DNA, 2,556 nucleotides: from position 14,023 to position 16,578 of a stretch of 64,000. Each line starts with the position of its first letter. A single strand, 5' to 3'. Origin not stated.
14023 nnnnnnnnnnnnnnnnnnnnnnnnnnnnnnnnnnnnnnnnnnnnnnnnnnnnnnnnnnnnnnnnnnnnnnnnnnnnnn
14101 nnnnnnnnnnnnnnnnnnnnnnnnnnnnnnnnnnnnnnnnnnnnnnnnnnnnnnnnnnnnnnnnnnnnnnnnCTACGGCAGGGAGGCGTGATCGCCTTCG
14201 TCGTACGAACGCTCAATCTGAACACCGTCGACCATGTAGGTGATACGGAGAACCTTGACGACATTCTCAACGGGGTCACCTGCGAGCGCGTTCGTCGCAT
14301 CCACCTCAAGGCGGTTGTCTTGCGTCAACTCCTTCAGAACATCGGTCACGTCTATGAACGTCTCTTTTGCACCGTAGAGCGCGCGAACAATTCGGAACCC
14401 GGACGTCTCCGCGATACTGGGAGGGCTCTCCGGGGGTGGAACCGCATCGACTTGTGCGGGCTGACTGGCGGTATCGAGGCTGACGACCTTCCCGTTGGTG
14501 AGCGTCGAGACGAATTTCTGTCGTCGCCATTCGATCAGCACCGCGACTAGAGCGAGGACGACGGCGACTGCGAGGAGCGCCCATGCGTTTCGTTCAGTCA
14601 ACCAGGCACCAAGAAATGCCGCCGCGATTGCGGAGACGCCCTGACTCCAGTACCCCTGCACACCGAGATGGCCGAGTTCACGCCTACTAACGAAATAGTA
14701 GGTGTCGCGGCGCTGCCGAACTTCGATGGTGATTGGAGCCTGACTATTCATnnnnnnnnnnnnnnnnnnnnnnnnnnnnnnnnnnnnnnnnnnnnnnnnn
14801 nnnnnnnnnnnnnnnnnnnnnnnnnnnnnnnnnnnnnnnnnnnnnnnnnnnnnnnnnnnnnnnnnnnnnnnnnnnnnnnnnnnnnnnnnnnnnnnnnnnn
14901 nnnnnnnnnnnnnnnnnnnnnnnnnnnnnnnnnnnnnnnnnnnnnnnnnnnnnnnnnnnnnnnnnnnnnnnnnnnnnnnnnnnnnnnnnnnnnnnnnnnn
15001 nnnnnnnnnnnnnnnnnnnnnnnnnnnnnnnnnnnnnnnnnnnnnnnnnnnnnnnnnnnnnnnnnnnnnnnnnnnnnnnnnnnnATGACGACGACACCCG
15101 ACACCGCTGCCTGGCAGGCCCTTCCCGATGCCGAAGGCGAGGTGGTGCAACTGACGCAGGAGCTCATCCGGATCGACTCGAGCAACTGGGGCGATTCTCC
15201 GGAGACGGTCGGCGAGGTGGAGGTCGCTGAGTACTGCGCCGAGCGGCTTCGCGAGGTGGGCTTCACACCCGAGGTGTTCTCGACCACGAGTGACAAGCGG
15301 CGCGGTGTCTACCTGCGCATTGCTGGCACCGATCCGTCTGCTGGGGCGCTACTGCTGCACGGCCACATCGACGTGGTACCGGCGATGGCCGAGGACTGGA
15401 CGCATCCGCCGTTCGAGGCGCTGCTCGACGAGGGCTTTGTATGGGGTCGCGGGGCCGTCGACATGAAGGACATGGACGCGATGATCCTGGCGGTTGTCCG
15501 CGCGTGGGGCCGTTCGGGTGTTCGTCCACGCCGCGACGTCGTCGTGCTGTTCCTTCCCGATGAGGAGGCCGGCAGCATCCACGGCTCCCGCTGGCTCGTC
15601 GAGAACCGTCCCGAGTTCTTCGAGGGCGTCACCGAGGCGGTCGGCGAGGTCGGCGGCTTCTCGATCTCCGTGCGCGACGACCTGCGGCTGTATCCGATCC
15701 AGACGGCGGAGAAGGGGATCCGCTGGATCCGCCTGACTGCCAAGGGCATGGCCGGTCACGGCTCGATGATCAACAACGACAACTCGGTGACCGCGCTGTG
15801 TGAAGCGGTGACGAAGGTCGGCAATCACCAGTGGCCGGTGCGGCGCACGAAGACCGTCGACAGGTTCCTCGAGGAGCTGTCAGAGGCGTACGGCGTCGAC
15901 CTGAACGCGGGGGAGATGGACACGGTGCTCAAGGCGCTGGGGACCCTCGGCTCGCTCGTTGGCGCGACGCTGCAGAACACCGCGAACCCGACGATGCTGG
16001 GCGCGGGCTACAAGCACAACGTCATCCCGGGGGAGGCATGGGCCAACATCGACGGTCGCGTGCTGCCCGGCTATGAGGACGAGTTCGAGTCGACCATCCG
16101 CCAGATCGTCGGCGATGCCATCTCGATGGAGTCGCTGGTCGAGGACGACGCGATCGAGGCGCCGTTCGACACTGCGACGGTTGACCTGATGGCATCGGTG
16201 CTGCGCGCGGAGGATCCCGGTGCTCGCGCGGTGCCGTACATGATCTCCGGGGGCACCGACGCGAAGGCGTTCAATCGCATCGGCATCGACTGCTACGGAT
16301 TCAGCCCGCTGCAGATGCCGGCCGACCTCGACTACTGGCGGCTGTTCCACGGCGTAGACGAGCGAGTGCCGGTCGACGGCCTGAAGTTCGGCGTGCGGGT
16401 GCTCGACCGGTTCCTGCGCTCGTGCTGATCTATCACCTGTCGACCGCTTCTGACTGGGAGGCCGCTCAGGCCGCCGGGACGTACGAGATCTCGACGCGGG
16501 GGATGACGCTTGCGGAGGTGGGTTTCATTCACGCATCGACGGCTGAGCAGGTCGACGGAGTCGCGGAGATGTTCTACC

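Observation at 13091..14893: Low-GC orphan three-gene islet directly downstream of tRNA-Leu(GAG)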

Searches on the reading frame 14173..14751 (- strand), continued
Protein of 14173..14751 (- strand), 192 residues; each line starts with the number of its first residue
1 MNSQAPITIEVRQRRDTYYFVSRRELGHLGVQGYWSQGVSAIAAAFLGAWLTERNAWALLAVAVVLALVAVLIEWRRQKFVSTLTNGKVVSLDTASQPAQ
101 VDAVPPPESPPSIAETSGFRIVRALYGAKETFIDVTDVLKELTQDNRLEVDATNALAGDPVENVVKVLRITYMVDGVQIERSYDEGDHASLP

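Call 94: search_solved_structures(query=A2, max_evalue=1)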
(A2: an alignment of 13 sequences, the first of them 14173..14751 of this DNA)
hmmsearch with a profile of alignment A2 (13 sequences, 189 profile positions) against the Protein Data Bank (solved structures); distinct sequences matched with E-value up to 1: 5.
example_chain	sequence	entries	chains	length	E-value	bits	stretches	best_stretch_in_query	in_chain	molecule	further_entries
5h4s_A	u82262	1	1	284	3e-14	56.5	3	145-172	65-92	L-rhamnose-binding lectin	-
2zx0_A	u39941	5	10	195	2.3e-06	30.7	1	146-171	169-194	CSL3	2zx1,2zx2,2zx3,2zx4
6m6z_A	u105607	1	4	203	0.00012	25.1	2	59-107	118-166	TMH4C4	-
9vwi_A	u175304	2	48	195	0.0045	20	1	143-170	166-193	L-rhamnose-binding lectin CSL2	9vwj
1byr_A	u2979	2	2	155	0.21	14.6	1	108-154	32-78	PROTEIN (ENDONUCLEASE)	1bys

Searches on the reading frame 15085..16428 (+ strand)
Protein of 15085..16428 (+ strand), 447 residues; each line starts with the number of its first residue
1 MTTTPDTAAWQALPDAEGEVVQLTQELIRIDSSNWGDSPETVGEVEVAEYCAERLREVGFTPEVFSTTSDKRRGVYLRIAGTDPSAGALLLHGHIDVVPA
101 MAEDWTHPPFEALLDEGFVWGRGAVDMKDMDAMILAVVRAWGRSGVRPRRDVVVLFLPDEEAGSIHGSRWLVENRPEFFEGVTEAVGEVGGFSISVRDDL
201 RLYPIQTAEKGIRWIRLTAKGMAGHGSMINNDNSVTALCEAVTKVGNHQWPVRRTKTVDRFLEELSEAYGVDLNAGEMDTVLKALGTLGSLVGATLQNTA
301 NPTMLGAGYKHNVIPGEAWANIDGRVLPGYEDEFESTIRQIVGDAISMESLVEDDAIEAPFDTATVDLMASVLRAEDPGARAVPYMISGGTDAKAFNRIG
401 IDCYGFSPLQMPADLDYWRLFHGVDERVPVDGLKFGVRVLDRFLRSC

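Call 16: find_related_loci(query=window:15085-16428:+, collection=genome_contigs, flank=6000)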
Query window:15085-16428:+ (447 aa) in genome_contigs; peptide patterns used: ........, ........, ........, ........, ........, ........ (x = any residue, [..] = any of these).
600 stretches matched a pattern (row limit reached: there are more); 587 encode a relative of the query (tblastn E <= 1e-3); the best 80 are kept; 80 distinct loci.
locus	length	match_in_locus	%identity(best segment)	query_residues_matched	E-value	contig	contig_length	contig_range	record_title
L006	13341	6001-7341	98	1-447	0e+0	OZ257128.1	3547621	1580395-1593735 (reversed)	MAG: Actinomycetes bacterium isolate a64d84fb-41c3-4246-938b-28fa759d90e4 genome assembly, chromosome: 1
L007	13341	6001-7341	82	1-447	0e+0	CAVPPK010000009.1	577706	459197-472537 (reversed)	MAG: uncultured bacterium isolate MFD09848.bin.2.19 genome assembly, contig: contig_6588, whole genome shotgun sequence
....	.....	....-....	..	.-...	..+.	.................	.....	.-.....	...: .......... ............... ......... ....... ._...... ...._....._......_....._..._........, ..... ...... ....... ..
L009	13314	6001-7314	74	10-447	0e+0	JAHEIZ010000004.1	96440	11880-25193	MAG: Actinomycetes bacterium isolate Ww53 NODE_232_length_96440_cov_4.893448, whole genome shotgun sequence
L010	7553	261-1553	74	17-447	0e+0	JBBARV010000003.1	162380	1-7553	MAG: Candidatus Nanopelagicales bacterium isolate EUL_228 ctg3-EUL_228, whole genome shotgun sequence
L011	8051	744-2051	73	10-445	0e+0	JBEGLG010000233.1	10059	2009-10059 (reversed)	MAG: Actinomycetota bacterium isolate NASQAN2015_227_B_bin.5 scaffold_360110, whole genome shotgun sequence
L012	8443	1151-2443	73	17-447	0e+0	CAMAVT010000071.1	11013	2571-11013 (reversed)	MAG: Bifidobacterium breve isolate ME-08apr19-199 genome assembly, contig: ME-08apr19-C12875, whole genome shotgun seque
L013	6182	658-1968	72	11-447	0e+0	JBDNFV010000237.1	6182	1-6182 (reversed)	MAG: Candidatus Nanopelagicales bacterium isolate concoct.157.WLB k141_511374, whole genome shotgun sequence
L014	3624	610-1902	71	17-447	0e+0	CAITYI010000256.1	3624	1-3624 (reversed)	uncultured bacterium isolate Loclat_bin-02354 genome assembly, contig: bin-02354:256/442, whole genome shotgun sequence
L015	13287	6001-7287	72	19-447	0e+0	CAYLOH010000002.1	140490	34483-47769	MAG TPA_asm: uncultured Rubrivirga sp. isolate SRP318679_co1_230 genome assembly, contig: NODE_124_length_140490_cov_32.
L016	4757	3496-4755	72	7-426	0e+0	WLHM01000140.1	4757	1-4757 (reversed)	MAG: Actinomycetota bacterium isolate UFOp-RE-4nov15-257 RE-4nov15-257-c140, whole genome shotgun sequence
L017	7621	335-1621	70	19-447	0e+0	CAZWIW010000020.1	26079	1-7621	MAG TPA_asm: uncultured Rubrivirga sp. isolate binchicken_co13_190 genome assembly, contig: NODE_2357_length_26079_cov_1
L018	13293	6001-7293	60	15-447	2e-170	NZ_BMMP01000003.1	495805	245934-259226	Streptomyces daqingensis strain CGMCC 4.7178 sequence03, whole genome shotgun sequence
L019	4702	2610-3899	61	16-447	4e-175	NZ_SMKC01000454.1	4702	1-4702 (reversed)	Streptomyces sp. 8K308 NODE_454_length_4702_cov_31.5827, whole genome shotgun sequence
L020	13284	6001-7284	60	17-446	3e-170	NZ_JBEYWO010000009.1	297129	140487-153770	Streptomyces sp. NPDC046977 NPDC046977_49_A4.ctg-0009, whole genome shotgun sequence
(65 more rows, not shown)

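Call 22: search_protein_families(library=pfam, proteins=[L006:3906-4199:+, L006:4130-4870:+, L006:4896-5492:+], max_evalue=0.1)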
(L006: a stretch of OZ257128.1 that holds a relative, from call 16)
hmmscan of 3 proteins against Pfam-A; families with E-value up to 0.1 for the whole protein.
L006:3906-4199:+ (97 aa): 1 family
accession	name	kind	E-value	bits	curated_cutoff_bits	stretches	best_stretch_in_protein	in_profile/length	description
PF03235.19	GmrSD_N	-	4e-10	40.6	33.2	1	16-64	26-79/199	GmrSD restriction endonuclease, N-terminal domain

L006:4130-4870:+ (246 aa): 1 family
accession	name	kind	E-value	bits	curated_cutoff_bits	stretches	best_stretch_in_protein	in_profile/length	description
PF03235.19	GmrSD_N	-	0.015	15.9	33.2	1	23-54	164-196/199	GmrSD restriction endonuclease, N-terminal domain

L006:4896-5492:+ (198 aa): 2 families
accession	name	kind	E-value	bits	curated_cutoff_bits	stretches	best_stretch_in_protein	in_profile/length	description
PF18735.6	HEPN_RiboL-PSP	-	7.1e-15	55.8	28.4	1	37-175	43-183/191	RiboL-PSP-HEPN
PF18737.6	HEPN_MAE_28990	-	8.4e-14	52.7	26.8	1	37-188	50-209/211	MAE_28990/MAE_18760-like HEPN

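Call 23: search_protein_families(library=padloc, proteins=[L006:3906-4199:+, L006:4130-4870:+, L006:4896-5492:+], max_evalue=0.1)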
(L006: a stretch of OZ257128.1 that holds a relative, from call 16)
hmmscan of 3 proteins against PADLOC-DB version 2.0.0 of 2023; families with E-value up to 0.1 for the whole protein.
L006:3906-4199:+ (97 aa): 10 families
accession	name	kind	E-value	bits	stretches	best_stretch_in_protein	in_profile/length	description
PDLC03877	NsnA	-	4e-19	67.1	1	16-66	81-127/385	-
PDLC04027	PD-T4-2_A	-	6.3e-06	23.5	1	16-61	67-113/363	-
PDLC02695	Orf5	-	0.0027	14.1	1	40-71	75-106/601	Orf5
PDLC02792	SspE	-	0.0033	13.8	1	30-65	77-112/771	SspE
PDLC04709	PDC-M55C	-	0.0069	13.1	1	37-73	84-117/554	-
PDLC04155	HEC-06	-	0.0077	12.8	1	26-66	56-93/562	-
PDLC02686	Orf5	-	0.018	11.6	1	34-65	67-98/566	Orf5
PDLC02701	Orf5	-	0.027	10.9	1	44-73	80-109/596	Orf5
PDLC02698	Orf5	-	0.046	10.5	1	38-65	64-91/573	Orf5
PDLC02693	Orf5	-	0.062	10.3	1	23-68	42-88/543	Orf5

L006:4130-4870:+ (246 aa): 2 families
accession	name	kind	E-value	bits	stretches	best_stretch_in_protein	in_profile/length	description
PDLC03877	NsnA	-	9e-24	82.4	1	5-215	148-353/385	-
PDLC04027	PD-T4-2_A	-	5.6e-10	36.8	1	25-204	163-327/363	-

L006:4896-5492:+ (198 aa): 0 families
